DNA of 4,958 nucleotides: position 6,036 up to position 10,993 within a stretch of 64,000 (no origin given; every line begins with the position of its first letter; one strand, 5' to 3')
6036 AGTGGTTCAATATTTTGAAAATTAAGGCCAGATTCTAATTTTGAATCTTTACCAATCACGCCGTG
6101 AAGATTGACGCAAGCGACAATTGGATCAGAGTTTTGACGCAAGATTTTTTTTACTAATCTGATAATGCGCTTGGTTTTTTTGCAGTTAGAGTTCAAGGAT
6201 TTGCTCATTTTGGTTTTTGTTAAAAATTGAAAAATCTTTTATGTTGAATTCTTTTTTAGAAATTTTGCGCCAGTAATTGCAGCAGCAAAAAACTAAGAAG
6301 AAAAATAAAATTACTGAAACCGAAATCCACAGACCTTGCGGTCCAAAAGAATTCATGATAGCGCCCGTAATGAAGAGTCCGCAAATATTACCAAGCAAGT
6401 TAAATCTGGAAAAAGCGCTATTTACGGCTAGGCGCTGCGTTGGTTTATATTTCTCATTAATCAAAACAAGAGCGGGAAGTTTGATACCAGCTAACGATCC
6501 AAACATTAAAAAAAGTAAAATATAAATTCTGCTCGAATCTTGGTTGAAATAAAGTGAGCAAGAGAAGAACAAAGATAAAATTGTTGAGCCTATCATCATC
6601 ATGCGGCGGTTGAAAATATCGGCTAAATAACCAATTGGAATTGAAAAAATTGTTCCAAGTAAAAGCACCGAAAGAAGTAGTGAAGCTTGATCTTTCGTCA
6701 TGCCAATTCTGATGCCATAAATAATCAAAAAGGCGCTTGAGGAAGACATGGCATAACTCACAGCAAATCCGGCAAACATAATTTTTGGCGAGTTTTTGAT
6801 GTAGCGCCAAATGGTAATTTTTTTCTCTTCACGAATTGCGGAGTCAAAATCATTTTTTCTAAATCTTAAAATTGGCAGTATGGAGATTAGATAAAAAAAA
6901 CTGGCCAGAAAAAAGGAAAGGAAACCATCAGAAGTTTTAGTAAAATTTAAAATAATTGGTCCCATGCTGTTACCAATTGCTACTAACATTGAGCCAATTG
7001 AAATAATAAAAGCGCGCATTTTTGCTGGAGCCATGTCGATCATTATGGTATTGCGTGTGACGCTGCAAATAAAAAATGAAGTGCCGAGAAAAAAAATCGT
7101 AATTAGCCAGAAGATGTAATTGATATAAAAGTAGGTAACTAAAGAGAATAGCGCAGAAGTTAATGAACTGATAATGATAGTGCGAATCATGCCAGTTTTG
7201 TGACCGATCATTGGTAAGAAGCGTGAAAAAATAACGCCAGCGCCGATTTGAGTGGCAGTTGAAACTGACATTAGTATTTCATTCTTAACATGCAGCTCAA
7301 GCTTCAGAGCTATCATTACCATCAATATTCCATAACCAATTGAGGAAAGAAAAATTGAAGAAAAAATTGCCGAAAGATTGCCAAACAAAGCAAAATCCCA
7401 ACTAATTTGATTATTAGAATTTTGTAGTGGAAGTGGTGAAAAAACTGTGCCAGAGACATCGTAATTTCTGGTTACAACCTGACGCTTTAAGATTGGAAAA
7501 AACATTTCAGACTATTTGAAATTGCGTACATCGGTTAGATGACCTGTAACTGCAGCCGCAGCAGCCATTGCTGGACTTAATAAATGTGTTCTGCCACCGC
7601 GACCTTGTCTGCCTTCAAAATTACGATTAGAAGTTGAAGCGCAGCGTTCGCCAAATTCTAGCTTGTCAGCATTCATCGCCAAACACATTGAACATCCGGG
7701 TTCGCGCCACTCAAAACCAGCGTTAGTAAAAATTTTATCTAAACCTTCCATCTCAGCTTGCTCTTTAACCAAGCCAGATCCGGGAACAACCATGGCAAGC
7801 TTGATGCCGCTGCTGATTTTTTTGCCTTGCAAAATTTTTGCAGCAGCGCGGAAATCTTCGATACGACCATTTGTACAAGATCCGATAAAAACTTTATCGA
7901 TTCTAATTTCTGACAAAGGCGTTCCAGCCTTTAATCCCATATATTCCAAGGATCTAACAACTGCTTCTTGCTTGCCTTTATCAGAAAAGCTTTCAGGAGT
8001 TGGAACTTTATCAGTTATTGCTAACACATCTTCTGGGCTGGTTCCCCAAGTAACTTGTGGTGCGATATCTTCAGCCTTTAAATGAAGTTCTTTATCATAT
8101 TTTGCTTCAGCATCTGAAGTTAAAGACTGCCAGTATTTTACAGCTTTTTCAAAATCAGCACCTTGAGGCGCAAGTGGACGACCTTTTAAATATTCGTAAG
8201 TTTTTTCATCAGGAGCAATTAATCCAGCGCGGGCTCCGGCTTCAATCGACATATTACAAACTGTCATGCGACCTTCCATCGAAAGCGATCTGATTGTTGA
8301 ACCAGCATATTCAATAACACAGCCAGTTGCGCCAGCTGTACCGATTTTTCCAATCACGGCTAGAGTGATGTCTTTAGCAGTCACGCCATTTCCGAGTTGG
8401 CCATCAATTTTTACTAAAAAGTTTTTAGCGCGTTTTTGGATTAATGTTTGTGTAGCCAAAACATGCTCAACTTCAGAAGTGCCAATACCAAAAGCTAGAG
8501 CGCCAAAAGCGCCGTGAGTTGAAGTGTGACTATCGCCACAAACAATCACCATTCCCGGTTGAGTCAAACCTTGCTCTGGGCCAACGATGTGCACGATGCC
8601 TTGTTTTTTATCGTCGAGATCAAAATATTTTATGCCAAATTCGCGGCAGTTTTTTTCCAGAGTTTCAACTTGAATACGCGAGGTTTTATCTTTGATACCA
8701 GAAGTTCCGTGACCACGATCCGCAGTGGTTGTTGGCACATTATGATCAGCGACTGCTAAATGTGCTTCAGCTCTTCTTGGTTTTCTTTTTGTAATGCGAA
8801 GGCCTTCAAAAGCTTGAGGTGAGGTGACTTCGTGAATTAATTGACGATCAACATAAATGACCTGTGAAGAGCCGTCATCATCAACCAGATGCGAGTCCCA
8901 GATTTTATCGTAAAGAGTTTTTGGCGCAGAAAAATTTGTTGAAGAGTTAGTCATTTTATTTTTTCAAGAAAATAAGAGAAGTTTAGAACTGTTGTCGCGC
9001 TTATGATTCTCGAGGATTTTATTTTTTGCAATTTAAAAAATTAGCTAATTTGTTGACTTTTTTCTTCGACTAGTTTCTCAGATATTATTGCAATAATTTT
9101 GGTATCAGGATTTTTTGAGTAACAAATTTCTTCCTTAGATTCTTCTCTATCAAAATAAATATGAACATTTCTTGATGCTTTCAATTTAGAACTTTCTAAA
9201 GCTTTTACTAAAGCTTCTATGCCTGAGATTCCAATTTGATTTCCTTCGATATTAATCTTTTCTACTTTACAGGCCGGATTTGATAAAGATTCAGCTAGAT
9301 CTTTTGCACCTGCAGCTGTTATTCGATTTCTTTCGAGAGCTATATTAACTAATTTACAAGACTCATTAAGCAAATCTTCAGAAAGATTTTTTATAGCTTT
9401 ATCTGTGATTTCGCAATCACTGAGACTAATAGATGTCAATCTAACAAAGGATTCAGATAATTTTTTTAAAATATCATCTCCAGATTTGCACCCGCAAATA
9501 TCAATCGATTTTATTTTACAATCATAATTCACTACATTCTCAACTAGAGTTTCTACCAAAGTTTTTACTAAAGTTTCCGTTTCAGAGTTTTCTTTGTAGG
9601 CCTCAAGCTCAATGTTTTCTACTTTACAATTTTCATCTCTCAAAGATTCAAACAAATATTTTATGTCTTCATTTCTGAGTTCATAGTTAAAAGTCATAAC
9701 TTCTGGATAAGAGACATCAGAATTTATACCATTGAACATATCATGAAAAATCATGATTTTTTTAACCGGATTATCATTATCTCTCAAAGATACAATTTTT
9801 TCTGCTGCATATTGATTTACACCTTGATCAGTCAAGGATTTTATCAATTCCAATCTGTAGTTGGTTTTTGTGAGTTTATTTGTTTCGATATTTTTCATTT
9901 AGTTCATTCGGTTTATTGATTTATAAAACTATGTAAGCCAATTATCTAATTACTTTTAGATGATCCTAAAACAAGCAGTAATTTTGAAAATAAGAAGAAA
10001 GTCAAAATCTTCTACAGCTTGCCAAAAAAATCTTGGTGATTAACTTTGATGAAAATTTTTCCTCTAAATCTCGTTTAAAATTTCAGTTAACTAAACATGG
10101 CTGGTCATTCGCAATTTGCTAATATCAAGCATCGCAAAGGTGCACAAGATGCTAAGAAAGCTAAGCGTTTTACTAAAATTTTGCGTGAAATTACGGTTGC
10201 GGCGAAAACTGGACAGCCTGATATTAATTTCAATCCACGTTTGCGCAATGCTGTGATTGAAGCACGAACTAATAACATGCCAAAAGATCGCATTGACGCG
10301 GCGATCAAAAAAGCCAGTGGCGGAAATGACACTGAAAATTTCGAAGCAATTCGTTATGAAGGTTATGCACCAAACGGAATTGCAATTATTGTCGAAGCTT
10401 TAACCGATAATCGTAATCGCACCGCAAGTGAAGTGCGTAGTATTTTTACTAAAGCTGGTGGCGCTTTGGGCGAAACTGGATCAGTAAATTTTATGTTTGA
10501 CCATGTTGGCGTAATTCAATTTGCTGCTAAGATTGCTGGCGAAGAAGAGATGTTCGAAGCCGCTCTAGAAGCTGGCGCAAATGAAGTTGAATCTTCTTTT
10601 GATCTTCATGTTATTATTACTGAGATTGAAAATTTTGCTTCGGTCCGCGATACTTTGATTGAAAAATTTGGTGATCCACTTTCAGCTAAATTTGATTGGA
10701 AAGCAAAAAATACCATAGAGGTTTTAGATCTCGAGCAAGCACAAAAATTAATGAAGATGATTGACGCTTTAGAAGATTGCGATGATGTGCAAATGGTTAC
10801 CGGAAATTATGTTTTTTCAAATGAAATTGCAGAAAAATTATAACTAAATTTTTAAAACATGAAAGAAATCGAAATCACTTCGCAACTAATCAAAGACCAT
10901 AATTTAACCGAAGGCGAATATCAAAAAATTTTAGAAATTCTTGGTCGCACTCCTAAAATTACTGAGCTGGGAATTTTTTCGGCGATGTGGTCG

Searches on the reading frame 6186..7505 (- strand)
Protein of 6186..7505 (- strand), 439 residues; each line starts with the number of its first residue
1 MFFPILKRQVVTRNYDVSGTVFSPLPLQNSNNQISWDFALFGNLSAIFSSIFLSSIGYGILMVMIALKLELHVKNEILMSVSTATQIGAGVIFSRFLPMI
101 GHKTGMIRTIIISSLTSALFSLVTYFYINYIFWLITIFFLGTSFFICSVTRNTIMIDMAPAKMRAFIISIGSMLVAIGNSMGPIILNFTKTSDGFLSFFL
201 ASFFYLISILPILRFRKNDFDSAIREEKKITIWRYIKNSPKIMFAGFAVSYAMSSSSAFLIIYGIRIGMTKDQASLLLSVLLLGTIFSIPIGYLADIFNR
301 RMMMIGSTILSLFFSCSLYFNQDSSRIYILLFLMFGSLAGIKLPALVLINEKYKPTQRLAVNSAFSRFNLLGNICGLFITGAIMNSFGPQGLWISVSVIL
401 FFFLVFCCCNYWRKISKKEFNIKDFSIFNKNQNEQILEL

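Call 37: search_protein_families(library=ncbifam, proteins=[window:6186-7505:-], max_evalue=0.001)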
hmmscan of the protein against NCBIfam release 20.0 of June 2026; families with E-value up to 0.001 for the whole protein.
window:6186-7505:- (439 aa): 4 families
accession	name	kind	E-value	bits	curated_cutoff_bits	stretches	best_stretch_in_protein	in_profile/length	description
TIGR00880.1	2_A_01_02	superfamily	1.2e-06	28.7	131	1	283-408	10-136/141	multidrug resistance protein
TIGR00893.1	2A0114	subfamily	2.2e-05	23.6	395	1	267-421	24-179/399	D-galactonate transporter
TIGR00895.1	2A0115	subfamily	6.6e-05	22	418.55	1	268-405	48-189/398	aromatic acid/H+ symport family MFS transporter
TIGR00898.1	2A0119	subfamily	0.00022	20.2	550.75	1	273-409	127-263/506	cation transport protein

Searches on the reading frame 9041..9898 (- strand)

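Call 37: search_protein_families(library=ncbifam, proteins=[window:9041-9898:-], max_evalue=0.001)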
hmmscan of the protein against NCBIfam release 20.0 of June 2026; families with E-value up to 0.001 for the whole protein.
window:9041-9898:- (285 aa): 0 families

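Call 85: search_protein_families(library=pfam, proteins=[window:9041-9898:-], max_evalue=0.001)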
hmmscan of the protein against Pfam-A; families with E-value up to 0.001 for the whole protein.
window:9041-9898:- (285 aa): 1 family
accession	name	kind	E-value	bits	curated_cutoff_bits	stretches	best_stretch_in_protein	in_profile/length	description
PF13516.12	LRR_6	-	1.1e-06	28.7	23.4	0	154-172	5-23/24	Leucine Rich repeat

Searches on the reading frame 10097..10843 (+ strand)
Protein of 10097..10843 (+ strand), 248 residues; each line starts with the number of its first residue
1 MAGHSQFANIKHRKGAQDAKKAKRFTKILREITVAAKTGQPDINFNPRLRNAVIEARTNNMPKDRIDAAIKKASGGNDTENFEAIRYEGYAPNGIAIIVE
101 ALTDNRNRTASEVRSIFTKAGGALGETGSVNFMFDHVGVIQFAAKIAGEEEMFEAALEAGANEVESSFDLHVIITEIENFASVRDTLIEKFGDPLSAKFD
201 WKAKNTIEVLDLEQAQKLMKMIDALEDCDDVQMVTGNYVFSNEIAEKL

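Call 32: search_protein_families(library=ncbifam, proteins=[window:10097-10843:+], max_evalue=0.00001)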
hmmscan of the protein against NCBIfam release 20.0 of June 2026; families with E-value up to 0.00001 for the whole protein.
window:10097-10843:+ (248 aa): 3 families
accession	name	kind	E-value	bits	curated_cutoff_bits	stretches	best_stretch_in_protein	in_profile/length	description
NF001030.0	PRK00110.1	equivalog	2.3e-105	351.6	243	1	1-247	1-243/245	YebC/PmpR family DNA-binding transcriptional regulator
TIGR01033.1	TIGR01033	subfamily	1.1e-92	310.1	208.75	1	1-238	1-237/238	YebC/PmpR family DNA-binding transcriptional regulator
NF009044.0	PRK12378.1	subfamily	1.7e-76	257.1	196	1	6-238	4-236/239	YebC/PmpR family DNA-binding transcriptional regulator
